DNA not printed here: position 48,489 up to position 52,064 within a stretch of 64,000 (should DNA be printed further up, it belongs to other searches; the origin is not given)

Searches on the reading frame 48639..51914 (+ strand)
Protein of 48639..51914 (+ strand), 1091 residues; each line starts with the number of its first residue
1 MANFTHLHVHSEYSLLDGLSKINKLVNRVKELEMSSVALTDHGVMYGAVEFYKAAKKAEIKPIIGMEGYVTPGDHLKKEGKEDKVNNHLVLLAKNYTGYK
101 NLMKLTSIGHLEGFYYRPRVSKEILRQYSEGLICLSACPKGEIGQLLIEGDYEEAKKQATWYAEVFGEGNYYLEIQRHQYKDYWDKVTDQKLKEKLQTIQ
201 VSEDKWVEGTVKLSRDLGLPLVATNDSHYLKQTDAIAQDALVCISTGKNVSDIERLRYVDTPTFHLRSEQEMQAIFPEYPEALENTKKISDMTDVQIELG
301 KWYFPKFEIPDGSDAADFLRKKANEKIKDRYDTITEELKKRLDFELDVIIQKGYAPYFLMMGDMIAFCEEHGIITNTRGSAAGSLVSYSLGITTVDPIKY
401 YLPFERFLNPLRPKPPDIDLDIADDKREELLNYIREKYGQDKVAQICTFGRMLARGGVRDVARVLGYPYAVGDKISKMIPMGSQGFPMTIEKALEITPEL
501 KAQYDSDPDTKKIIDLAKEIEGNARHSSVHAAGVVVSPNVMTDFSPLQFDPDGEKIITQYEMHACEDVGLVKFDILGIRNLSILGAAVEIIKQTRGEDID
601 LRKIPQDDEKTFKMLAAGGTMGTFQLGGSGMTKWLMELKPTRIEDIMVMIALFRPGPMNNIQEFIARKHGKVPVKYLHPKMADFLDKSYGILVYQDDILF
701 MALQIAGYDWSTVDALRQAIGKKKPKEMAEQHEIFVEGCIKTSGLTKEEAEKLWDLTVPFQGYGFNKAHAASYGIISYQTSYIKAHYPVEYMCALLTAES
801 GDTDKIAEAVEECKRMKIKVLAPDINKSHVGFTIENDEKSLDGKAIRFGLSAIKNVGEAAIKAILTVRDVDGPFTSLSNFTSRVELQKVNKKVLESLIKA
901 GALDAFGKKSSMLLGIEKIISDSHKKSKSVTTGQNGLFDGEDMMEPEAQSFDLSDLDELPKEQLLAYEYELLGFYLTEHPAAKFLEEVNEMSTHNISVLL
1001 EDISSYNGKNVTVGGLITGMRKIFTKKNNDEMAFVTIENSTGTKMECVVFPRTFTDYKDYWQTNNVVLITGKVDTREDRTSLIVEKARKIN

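Call 32: search_protein_families(library=pfam, proteins=[window:48639-51914:+], max_evalue=0.0001)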
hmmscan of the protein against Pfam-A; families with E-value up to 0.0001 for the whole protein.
window:48639-51914:+ (1091 aa): 5 families
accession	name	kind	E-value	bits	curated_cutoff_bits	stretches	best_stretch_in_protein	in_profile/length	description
PF07733.18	DNA_pol3_alpha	-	9e-92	307.8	23.9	1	318-577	2-260/260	Bacterial DNA polymerase III alpha NTPase domain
PF02811.25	PHP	-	4.4e-62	209.7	26.4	1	6-178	1-164/164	PHP domain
PF17657.6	DNA_pol3_finger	-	2.7e-53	180.2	22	1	580-741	1-164/166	Bacterial DNA polymerase III alpha subunit finger domain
PF14579.12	HHH_6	-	1.3e-29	102.6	25.6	1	817-909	1-86/90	Helix-hairpin-helix motif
PF01336.31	tRNA_anti-codon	-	5.4e-10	39.5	27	1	1011-1089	1-74/75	OB-fold nucleic acid binding domain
